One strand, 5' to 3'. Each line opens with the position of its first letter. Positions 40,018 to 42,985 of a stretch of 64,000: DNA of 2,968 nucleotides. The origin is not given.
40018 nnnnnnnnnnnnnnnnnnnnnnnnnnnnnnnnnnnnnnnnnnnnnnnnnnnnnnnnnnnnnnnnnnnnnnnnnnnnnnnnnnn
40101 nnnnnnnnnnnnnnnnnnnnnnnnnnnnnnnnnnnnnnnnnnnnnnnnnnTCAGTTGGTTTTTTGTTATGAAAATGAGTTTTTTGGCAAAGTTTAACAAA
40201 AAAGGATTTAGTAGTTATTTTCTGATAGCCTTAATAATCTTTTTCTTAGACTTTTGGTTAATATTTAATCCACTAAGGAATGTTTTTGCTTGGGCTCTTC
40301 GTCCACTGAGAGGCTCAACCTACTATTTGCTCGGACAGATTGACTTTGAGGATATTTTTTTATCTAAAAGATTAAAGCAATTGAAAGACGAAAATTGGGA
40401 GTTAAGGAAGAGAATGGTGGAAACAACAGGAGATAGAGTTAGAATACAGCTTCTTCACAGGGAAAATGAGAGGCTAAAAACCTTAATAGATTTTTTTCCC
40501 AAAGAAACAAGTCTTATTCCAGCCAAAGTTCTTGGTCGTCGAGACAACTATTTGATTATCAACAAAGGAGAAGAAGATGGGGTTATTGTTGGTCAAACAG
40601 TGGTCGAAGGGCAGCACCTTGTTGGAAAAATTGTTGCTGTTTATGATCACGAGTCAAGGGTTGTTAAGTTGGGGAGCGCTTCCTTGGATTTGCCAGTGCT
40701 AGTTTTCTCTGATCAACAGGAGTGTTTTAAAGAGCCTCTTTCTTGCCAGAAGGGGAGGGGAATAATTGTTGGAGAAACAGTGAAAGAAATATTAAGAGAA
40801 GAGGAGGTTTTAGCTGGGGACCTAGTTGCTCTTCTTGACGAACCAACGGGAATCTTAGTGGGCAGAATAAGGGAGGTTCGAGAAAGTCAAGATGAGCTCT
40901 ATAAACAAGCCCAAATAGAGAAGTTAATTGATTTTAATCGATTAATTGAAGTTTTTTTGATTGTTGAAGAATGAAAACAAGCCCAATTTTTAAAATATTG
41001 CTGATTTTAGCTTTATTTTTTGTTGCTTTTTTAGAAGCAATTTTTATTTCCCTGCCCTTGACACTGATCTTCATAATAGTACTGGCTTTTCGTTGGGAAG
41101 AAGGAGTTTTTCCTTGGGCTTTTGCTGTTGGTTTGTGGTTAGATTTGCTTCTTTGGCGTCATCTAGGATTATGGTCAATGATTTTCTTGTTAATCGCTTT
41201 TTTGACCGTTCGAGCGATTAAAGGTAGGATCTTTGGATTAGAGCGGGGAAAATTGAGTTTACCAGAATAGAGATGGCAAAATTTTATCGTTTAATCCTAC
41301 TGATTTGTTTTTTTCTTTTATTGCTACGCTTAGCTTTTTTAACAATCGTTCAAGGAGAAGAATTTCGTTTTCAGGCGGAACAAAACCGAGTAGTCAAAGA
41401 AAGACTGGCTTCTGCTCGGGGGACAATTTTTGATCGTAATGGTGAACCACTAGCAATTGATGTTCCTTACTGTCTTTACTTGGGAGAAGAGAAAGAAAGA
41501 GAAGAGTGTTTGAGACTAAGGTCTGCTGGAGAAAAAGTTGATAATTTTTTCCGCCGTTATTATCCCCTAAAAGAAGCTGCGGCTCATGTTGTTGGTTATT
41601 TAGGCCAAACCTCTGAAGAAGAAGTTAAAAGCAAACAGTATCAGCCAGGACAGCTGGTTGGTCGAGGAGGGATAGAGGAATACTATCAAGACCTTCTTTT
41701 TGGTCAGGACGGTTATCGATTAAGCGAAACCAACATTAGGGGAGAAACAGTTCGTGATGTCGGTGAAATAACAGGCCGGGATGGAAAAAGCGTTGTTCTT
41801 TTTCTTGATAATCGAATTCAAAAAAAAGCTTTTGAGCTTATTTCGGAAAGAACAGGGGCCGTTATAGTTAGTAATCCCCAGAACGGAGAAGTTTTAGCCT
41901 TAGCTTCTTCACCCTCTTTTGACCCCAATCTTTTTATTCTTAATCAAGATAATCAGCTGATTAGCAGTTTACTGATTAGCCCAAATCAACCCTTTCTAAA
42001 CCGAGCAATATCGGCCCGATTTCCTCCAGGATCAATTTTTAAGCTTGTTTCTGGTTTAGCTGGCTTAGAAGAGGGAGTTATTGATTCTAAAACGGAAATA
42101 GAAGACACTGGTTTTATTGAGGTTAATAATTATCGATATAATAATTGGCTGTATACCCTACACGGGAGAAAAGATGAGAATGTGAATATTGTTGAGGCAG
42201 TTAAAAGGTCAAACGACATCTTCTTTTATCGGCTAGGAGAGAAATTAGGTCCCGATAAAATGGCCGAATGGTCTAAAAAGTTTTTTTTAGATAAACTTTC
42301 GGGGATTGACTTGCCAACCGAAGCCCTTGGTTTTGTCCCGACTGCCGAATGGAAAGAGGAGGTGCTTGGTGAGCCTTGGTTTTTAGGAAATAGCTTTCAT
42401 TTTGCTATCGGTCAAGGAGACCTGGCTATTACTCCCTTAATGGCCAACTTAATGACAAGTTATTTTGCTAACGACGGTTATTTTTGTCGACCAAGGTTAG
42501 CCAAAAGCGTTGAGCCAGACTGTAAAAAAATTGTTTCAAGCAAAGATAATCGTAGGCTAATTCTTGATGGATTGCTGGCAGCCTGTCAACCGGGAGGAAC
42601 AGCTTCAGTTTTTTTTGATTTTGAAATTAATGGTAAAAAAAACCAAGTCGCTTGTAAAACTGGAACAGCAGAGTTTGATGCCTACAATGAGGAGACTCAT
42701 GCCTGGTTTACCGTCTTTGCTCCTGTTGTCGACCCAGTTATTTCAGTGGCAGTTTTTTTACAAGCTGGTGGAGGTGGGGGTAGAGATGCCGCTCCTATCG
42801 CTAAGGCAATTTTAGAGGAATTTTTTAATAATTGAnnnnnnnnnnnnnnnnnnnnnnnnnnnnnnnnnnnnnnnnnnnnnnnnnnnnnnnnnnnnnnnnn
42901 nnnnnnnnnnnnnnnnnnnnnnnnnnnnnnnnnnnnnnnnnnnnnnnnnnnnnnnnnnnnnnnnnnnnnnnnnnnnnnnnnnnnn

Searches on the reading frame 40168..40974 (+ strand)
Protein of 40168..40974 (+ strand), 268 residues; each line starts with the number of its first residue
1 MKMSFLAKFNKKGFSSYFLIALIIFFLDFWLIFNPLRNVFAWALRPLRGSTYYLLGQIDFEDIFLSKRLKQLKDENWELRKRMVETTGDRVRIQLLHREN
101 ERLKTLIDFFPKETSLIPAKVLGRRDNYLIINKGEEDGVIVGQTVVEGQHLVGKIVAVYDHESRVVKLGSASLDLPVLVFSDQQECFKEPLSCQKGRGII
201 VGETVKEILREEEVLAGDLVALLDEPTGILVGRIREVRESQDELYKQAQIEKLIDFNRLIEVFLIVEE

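Call 10: search_protein_families(library=pfam, proteins=[window:40168-40974:+], max_evalue=0.001)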
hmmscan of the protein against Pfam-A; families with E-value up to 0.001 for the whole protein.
window:40168-40974:+ (268 aa): 1 family
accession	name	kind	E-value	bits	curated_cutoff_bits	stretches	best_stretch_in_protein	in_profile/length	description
PF04085.20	MreC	-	9.4e-22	77.8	28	1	124-265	8-146/147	Rod shape-determining protein MreC, barrel core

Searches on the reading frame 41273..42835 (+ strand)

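Call 10: search_protein_families(library=pfam, proteins=[window:41273-42835:+], max_evalue=0.001)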
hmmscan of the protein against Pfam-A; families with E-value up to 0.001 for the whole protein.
window:41273-42835:+ (520 aa): 2 families
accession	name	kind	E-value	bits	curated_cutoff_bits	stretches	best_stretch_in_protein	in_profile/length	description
PF00905.27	Transpeptidase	-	6.2e-54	183.7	22.1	1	195-515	1-299/299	Penicillin binding protein transpeptidase domain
PF03717.20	PBP_dimer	-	2.7e-19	70.7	24.4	1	90-161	103-177/180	Penicillin-binding Protein dimerisation domain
